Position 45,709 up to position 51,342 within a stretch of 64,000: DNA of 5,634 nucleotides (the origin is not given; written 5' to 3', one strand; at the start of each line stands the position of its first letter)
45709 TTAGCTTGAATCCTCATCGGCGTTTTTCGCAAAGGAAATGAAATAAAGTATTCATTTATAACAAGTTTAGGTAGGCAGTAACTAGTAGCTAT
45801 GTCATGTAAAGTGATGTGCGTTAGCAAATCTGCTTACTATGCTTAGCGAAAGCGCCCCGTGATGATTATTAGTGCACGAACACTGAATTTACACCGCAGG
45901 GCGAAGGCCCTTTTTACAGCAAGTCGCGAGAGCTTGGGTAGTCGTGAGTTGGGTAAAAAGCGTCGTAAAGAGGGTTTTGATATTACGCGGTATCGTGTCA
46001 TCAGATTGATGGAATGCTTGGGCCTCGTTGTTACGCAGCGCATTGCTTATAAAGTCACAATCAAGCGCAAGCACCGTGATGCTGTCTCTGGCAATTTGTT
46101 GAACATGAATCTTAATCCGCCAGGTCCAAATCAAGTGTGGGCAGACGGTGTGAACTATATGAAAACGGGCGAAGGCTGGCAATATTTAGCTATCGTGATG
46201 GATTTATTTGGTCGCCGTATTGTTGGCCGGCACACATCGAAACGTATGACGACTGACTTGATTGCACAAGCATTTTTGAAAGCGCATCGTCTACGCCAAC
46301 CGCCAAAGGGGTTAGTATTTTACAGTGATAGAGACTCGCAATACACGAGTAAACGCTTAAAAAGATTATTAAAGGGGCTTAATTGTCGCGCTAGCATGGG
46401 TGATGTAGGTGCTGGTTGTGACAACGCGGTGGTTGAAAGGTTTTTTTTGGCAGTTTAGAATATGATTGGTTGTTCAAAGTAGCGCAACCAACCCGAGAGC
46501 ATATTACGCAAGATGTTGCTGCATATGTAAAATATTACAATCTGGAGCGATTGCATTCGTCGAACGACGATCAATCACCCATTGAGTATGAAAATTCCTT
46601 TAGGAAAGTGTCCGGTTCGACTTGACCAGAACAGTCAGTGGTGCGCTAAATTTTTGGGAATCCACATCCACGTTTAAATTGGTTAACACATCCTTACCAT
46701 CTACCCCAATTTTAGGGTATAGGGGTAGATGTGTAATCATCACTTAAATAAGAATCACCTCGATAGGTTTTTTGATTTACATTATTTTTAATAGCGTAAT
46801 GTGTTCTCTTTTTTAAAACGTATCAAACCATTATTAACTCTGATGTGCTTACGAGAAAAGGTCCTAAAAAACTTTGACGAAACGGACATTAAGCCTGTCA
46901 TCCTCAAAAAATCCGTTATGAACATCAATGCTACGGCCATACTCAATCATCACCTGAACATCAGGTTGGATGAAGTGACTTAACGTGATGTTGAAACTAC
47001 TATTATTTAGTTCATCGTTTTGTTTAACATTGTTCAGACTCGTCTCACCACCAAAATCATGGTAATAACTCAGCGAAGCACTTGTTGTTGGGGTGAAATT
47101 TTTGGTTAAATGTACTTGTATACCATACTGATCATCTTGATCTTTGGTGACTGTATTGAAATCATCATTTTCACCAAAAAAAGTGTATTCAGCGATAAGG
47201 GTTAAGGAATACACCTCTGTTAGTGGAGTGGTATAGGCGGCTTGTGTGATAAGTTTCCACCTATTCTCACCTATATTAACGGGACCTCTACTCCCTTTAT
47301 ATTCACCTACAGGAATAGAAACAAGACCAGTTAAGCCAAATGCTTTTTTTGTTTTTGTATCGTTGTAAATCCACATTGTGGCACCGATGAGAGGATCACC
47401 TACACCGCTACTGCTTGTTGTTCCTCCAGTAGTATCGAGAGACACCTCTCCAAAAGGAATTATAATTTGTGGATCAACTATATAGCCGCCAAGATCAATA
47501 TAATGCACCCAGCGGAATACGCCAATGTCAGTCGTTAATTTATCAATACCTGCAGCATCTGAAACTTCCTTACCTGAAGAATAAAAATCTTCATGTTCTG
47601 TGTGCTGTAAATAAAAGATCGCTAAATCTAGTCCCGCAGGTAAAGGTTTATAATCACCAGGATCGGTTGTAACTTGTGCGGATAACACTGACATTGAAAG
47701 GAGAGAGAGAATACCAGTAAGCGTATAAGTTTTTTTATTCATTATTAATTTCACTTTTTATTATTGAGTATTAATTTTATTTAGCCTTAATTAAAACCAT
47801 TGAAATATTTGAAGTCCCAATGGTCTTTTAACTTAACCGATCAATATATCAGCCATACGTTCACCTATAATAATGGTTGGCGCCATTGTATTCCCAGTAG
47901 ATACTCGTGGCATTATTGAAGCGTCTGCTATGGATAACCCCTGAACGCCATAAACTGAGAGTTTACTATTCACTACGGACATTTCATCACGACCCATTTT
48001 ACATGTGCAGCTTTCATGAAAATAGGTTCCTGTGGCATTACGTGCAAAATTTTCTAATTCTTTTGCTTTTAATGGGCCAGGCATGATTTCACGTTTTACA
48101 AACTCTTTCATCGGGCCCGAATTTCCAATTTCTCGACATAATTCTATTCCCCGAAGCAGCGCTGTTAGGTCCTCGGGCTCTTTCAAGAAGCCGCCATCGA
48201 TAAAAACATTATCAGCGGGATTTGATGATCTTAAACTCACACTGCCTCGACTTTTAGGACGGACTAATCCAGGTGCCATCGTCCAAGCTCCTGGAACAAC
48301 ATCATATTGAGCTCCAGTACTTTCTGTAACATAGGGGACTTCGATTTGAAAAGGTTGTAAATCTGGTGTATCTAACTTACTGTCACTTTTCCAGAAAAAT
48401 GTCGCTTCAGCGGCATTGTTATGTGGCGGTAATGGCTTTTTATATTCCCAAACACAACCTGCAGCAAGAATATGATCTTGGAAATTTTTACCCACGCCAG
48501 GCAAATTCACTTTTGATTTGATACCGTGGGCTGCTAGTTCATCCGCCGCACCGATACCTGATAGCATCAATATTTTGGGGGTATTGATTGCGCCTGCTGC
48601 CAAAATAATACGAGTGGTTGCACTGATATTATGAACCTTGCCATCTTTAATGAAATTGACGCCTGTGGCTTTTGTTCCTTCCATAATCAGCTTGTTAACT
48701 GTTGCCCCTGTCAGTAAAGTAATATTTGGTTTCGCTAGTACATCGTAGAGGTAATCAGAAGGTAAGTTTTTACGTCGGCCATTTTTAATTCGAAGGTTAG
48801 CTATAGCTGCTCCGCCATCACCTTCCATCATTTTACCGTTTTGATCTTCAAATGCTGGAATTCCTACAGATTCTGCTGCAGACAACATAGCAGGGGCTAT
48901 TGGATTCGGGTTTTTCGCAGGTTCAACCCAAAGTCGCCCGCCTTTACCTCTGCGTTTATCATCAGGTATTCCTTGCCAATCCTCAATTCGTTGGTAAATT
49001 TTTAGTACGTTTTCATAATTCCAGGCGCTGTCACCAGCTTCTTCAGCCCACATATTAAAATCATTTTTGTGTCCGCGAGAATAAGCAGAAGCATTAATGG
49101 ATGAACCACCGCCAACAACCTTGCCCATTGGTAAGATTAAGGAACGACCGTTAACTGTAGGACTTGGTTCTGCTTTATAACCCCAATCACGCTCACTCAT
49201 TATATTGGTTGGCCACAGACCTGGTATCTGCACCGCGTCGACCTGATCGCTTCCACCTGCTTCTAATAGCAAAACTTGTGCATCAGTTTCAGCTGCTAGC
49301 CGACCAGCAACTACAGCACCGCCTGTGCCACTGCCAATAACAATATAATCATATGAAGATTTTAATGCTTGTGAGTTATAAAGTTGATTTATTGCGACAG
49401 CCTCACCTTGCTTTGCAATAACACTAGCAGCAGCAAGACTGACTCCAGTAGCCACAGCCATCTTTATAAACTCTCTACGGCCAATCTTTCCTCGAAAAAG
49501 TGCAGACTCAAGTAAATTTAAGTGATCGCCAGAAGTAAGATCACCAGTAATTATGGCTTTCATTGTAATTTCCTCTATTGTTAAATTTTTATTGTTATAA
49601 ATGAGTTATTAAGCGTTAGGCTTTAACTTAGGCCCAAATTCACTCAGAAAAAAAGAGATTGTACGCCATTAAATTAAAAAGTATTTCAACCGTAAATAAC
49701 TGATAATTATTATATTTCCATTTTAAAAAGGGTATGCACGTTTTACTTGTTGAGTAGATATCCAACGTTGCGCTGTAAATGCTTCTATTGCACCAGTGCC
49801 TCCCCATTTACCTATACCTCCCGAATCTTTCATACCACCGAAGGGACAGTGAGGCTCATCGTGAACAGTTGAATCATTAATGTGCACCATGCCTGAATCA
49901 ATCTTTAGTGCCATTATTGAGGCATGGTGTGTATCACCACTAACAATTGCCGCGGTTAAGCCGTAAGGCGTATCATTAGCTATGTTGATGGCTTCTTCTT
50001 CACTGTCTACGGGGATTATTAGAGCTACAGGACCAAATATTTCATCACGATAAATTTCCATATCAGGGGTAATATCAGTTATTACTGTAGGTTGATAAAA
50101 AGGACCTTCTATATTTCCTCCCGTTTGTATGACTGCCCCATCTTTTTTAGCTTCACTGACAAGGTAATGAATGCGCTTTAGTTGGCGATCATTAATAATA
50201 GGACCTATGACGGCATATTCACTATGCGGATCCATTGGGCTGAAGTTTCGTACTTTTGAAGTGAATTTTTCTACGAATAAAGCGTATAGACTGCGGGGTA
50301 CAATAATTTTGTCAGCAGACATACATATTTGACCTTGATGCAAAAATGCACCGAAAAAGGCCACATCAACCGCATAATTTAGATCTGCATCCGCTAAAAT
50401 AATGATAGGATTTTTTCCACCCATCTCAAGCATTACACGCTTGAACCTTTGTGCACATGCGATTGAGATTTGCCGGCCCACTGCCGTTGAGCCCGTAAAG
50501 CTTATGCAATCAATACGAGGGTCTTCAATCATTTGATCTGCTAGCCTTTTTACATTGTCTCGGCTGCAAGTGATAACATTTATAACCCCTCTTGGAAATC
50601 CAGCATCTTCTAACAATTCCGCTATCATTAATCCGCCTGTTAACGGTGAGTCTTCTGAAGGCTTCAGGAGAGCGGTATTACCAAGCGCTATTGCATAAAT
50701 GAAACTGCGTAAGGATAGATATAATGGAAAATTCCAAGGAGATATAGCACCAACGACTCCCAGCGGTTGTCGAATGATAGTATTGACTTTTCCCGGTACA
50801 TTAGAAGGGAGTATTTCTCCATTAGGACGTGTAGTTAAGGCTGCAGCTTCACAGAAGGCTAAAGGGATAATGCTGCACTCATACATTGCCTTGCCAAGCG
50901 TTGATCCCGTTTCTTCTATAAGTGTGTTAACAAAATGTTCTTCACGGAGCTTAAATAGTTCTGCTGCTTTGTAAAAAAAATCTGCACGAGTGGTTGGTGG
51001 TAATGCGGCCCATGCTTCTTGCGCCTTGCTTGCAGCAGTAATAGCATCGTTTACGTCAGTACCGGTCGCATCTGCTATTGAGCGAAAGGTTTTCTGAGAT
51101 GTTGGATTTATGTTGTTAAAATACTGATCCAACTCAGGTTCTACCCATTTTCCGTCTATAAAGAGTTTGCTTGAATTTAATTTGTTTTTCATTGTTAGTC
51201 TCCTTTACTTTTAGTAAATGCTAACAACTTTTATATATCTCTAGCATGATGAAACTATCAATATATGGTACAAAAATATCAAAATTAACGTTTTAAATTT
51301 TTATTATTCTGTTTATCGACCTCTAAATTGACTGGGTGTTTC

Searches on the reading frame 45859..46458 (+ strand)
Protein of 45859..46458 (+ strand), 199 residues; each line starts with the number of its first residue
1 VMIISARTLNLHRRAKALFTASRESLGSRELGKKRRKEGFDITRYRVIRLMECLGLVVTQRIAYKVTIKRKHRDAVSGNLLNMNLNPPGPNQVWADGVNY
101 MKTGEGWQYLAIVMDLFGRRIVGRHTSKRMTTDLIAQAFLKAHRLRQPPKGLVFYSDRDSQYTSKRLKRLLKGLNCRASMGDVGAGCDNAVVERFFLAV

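Call 31: search_protein_families(library=pfam, proteins=[window:45859-46458:+], max_evalue=0.00001)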
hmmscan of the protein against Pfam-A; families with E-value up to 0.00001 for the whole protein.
window:45859-46458:+ (199 aa): 1 family
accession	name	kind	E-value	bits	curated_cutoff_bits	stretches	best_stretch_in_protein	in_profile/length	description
PF00665.32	rve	-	3.6e-18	66.1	32.6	1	89-184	3-100/102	Integrase core domain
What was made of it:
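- On Site-specific invertible (phase-variable) element: Only a degenerate rve fragment exists, at 45859-46458 (call 31).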

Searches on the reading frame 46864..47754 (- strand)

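Call 31: search_protein_families(library=pfam, proteins=[window:46864-47754:-], max_evalue=0.00001)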
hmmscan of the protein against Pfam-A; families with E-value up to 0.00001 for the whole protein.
window:46864-47754:- (296 aa): 1 family
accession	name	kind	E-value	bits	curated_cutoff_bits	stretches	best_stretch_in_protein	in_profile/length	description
PF13557.12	Phenol_MetA_deg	-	4e-30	106.1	22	1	72-292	19-242/242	Putative MetA-pathway of phenol degradation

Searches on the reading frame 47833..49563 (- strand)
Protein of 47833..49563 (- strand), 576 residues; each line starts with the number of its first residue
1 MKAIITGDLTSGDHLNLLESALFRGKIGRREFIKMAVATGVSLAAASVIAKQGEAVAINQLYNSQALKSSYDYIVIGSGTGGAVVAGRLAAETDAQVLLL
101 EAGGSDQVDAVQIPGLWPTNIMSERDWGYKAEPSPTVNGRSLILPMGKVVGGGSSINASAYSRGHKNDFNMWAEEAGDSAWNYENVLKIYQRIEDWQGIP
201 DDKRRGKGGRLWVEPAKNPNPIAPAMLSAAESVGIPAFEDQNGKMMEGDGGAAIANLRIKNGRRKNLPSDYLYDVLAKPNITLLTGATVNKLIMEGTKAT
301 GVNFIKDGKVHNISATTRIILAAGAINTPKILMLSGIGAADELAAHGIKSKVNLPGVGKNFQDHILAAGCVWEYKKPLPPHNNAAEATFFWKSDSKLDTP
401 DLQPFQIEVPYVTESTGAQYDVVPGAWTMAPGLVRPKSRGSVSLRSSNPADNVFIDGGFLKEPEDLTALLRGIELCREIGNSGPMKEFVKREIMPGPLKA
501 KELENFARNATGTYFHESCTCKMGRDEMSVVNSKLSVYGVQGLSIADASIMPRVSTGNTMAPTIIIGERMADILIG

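Call 31: search_protein_families(library=pfam, proteins=[window:47833-49563:-], max_evalue=0.00001)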
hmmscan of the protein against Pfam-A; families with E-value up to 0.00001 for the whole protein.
window:47833-49563:- (576 aa): 2 families
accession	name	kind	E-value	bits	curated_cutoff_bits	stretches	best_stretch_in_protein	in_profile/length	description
PF00732.25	GMC_oxred_N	-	1.2e-47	163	23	1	71-365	1-217/218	GMC oxidoreductase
PF05199.19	GMC_oxred_C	-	9.8e-32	110.8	24.6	1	436-567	1-139/139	GMC oxidoreductase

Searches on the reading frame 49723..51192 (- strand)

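Call 31: search_protein_families(library=pfam, proteins=[window:49723-51192:-], max_evalue=0.00001)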
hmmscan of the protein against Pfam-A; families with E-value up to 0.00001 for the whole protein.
window:49723-51192:- (489 aa): 1 family
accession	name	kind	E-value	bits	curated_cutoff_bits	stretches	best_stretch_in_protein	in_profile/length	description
PF00171.27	Aldedh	-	1.5e-148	495.7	23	1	16-478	1-461/461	Aldehyde dehydrogenase family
